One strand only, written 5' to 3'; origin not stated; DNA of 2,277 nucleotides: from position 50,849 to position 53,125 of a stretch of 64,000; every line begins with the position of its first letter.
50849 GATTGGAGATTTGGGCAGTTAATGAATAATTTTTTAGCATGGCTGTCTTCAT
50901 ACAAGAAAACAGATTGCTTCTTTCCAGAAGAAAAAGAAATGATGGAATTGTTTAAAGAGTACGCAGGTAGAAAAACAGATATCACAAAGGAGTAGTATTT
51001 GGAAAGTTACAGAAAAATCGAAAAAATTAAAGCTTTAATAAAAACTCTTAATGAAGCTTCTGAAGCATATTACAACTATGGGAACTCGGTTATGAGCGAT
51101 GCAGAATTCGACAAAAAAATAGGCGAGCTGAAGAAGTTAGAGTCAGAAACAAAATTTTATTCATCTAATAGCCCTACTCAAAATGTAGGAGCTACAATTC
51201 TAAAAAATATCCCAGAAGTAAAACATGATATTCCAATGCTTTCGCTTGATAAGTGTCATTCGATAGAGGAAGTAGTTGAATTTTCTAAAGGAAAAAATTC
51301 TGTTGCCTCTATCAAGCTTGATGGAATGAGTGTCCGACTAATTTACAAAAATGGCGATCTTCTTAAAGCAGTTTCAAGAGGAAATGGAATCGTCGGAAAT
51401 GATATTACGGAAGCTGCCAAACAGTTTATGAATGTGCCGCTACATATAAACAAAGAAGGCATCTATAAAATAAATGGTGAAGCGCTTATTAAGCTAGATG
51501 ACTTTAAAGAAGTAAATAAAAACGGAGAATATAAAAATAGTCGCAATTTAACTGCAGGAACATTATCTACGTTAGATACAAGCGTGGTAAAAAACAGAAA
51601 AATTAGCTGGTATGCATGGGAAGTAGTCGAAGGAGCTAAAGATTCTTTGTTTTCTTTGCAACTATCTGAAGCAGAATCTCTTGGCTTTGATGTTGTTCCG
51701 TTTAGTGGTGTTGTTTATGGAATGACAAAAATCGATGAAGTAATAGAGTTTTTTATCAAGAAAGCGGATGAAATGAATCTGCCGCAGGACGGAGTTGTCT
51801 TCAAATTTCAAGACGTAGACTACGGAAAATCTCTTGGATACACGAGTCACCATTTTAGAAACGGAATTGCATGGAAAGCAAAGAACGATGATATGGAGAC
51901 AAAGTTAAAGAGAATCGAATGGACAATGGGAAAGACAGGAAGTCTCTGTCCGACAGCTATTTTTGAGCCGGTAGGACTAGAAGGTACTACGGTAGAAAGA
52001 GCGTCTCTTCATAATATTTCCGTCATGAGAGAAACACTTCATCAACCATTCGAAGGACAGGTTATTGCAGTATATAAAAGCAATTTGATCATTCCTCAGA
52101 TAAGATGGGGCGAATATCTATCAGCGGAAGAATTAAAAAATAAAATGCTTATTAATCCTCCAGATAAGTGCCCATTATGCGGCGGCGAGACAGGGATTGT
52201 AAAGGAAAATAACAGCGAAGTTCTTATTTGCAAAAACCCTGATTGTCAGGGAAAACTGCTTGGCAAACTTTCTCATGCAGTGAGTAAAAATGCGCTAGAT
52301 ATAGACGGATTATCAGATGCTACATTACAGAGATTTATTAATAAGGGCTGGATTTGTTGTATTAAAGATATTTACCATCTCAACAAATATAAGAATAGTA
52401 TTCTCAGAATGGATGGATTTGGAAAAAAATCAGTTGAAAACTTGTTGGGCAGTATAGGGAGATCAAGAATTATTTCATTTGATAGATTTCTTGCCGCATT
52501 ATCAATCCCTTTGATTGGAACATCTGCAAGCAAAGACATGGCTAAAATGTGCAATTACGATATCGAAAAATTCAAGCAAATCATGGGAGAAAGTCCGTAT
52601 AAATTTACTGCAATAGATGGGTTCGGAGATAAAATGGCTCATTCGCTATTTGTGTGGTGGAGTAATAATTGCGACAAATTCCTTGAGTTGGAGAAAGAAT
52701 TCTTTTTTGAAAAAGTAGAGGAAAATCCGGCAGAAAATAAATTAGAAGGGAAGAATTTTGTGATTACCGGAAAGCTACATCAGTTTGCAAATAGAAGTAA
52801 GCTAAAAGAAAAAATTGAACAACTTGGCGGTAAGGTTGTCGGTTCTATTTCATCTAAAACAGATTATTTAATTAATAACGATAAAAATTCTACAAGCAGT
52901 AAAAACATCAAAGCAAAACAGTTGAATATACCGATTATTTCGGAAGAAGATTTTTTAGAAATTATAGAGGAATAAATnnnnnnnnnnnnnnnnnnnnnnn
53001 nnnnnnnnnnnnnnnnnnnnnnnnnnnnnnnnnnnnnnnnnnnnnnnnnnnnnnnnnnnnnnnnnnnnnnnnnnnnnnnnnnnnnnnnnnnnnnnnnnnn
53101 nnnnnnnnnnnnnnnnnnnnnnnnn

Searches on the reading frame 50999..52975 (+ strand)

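Call 11: search_protein_families(library=pfam, proteins=[window:50999-52975:+], max_evalue=0.01)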
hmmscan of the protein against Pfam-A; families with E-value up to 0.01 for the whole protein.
window:50999-52975:+ (658 aa): 8 families
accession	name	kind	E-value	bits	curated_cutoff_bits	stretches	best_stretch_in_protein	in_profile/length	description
PF01653.23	DNA_ligase_aden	-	6.1e-43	147.6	27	1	71-294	4-250/253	NAD-dependent DNA ligase adenylation domain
PF03120.22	DNA_ligase_OB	-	9.5e-17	61.1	32.9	1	300-368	1-67/79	NAD-dependent DNA ligase OB-fold domain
PF00533.33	BRCT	-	4.5e-14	52.9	21.3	1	578-656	2-78/78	BRCA1 C Terminus (BRCT) domain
PF12738.14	PTCB-BRCT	-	2.9e-05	24.4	22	1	597-648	11-60/63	twin BRCT domain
PF16589.12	BRCT_2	-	4.7e-05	24.1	27.3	1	582-650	3-68/86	BRCT domain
PF12826.13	HHH_2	-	0.00013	22.5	27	1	496-556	1-57/64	Helix-hairpin-helix motif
PF22745.1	Nlig-Ia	-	0.00015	22.7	27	1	9-53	5-49/92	DNA ligase-like, N-terminal NAD+-binding domain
PF14520.12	HHH_5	-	0.0061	17.5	27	0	433-482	5-51/57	Helix-hairpin-helix domain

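Call 12: search_protein_families(library=phrogs, proteins=[window:50999-52975:+], max_evalue=0.01)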
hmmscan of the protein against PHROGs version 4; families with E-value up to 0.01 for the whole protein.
window:50999-52975:+ (658 aa): 6 families
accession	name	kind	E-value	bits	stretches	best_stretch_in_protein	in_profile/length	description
phrog_3869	-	DNA, RNA and nucleotide metabolism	1e-162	544.1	1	7-657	6-654/656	NAD-dependent DNA ligase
phrog_3359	-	DNA, RNA and nucleotide metabolism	5.7e-48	164.8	1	15-368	6-319/325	NAD-dependent DNA ligase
phrog_3498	-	DNA, RNA and nucleotide metabolism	1.7e-46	160.1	1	383-656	1-253/256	NAD-dependent DNA ligase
phrog_2561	-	DNA, RNA and nucleotide metabolism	8.1e-12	46.7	1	558-657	70-161/167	DNA ligase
phrog_3989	-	unknown function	4.5e-07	30.4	1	577-625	202-249/296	-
phrog_114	-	DNA, RNA and nucleotide metabolism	0.00063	19.4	1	76-211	216-336/634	ATP-dependent DNA ligase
